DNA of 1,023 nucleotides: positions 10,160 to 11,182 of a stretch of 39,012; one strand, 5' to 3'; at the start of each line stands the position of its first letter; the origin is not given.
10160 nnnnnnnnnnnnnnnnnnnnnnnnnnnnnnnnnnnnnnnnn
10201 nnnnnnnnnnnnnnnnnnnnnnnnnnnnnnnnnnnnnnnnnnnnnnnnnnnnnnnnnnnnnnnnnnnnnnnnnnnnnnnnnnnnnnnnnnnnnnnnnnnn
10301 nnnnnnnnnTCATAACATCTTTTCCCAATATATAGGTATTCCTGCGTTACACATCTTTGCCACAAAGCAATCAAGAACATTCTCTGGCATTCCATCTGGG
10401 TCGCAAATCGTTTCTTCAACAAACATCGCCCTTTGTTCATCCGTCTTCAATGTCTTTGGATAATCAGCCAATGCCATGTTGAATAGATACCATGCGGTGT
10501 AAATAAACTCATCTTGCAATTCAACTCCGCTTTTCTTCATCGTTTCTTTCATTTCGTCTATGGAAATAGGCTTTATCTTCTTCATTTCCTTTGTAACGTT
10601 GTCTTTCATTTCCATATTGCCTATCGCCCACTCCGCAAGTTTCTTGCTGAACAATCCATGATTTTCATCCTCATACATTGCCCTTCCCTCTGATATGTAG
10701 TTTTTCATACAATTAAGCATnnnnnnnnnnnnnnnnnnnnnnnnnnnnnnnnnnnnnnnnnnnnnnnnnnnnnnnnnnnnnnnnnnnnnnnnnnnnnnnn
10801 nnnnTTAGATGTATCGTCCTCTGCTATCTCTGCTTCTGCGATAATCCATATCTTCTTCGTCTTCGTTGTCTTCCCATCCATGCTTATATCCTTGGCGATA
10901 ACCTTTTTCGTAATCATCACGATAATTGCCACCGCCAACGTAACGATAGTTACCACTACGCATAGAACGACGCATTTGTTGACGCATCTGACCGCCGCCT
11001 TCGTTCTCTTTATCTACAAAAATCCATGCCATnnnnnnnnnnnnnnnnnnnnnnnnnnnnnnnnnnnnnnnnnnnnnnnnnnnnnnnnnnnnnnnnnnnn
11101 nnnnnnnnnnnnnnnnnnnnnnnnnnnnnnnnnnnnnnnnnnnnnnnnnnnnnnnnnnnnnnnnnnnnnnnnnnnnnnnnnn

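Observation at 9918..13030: Terminator- and promoter-insulated six-gene ORFan cassette between the fibre gene and the replication block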

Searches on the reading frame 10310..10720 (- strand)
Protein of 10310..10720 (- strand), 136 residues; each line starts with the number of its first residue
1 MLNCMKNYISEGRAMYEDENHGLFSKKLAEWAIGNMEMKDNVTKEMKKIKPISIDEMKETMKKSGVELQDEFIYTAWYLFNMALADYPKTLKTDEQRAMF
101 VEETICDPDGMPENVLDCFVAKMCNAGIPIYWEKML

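Call 5: search_protein_families(library=phrogs, proteins=[window:10310-10720:-], max_evalue=1)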
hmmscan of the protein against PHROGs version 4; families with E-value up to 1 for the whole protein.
window:10310-10720:- (136 aa): 2 families
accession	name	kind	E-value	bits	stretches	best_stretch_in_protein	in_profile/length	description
phrog_38431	-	unknown function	4.3e-20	73.6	1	18-136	20-144/144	-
phrog_8689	-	tail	0.13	12.9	1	37-80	255-299/327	pilot protein for DNA ejection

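Call 6: search_protein_families(library=pfam, proteins=[window:10310-10720:-], max_evalue=1)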
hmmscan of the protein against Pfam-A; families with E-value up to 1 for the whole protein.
window:10310-10720:- (136 aa): 2 families
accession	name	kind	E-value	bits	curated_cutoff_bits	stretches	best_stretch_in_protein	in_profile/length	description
PF25223.1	DUF7841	-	3.2e-13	50.4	25.2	1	15-135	7-113/114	Domain of unknown function (DUF7841)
PF07067.16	DUF1340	-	0.041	13.7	25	1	38-76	54-92/236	Protein of unknown function (DUF1340)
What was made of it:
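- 10310..10720 (-): g5, 132-136 aa (probable start at 10708). Acidic helical protein of family DUF7841. Pfam DUF7841, 50.4 bits against a cut-off of 25.2 (call 6). phrog_38431 (call 5).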

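Call 23: search_protein_families(library=ncbifam, proteins=[window:10310-10720:-], max_evalue=0.1)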
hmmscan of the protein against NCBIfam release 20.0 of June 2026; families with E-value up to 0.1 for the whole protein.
window:10310-10720:- (136 aa): 0 families

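Call 29: search_dna_similar(query=window:10310-10720:-, collection=phages, mode=protein, max_rows=25, max_evalue=0.01)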
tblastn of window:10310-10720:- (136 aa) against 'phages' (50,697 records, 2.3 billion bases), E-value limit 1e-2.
Records with a match: 10; places in all: 10; records where one place covers at least 80% of the query: 9.
Best place of each record, by identity: <60% 10.
By first word of the organism name: Bacteriophage 4; uncultured 4; Bacteroides 1; crAssphage 1.
By host as written in the record: - 9; Bacteroides uniformis MB20-41 1.
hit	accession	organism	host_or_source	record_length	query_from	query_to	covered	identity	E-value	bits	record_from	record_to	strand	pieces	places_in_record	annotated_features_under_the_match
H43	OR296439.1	Bacteroides phage C3_41T2LP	Bacteroides uniformis MB20-41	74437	9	136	94%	35.7%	1e-11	66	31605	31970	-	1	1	hypothetical protein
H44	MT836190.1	Bacteriophage sp.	human fecal samples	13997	11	136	93%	32.3%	1e-11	66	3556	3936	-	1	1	record has no annotation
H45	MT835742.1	Bacteriophage sp.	human fecal samples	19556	24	136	83%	35.1%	9e-15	75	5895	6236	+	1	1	record has no annotation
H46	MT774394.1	uncultured phage cr271_1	pig feces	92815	20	135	85%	33.9%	4e-11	64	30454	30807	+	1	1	hypothetical protein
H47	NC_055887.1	uncultured phage cr271_1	pig feces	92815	20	135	85%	33.9%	4e-11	64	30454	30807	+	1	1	hypothetical protein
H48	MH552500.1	crAssphage sp. isolate ctcc615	mouse tissue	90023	9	136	94%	30.2%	1e-8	57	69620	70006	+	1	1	hypothetical protein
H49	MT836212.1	Bacteriophage sp.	human fecal samples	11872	24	136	83%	33.3%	1e-13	72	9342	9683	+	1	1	record has no annotation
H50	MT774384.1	uncultured phage cr8_1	human feces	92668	20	132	83%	33.0%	3e-9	59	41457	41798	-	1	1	hypothetical protein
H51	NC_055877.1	uncultured phage cr8_1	human feces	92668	20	132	83%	33.0%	3e-9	59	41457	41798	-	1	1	hypothetical protein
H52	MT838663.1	Bacteriophage sp.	human fecal samples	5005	24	127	76%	28.6%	1e-5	49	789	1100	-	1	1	record has no annotation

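Call 50: search_solved_structures(query=A4, max_evalue=10)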
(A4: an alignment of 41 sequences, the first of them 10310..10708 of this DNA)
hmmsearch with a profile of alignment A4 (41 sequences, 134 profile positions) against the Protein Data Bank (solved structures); distinct sequences matched with E-value up to 10: 5.
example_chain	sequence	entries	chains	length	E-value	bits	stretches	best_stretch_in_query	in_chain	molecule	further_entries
3d5l_A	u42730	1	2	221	0.23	14.8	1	24-98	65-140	Regulatory protein RecX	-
3puf_B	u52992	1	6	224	0.41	14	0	73-103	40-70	Ribonuclease H2 subunit B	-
3p56_B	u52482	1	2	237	0.7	13.2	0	73-103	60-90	Ribonuclease H2 subunit B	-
8yjz_G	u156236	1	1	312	0.9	12.9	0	73-103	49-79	Ribonuclease H2 subunit B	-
7aor_ab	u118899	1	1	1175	1.6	12.1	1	5-37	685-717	mS49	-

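Call 89: search_protein_families(library=padloc, proteins=[window:10310-10720:-], max_evalue=0.1)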
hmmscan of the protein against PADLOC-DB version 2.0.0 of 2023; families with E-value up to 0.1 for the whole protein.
window:10310-10720:- (136 aa): 2 families
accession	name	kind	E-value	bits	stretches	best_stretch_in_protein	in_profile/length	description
PDLC01193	Cas11b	-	0.0025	15.8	1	16-74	35-90/164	CAS-I-B; effector_SS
PDLC01190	Cas11b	-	0.012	14.1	1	12-78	21-81/144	Small subunit of some of I-B systems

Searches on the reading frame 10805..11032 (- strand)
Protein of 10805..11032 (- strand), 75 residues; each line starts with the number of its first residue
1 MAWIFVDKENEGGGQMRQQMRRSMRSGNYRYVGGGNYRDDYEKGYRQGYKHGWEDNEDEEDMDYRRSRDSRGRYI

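Call 5: search_protein_families(library=phrogs, proteins=[window:10805-11032:-], max_evalue=1)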
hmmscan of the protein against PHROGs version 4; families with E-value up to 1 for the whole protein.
window:10805-11032:- (75 aa): 1 family
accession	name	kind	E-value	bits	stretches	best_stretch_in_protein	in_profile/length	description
phrog_5819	-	unknown function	0.25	12.2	1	40-69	48-77/148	-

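Call 6: search_protein_families(library=pfam, proteins=[window:10805-11032:-], max_evalue=1)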
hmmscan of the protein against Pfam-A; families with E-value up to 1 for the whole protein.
window:10805-11032:- (75 aa): 0 families

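Call 23: search_protein_families(library=ncbifam, proteins=[window:10805-11032:-], max_evalue=0.1)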
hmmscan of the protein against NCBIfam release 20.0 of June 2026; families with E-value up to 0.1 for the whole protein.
window:10805-11032:- (75 aa): 0 families

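Call 89: search_protein_families(library=padloc, proteins=[window:10805-11032:-], max_evalue=0.1)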
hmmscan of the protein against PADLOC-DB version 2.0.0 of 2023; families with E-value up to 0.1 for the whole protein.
window:10805-11032:- (75 aa): 0 families
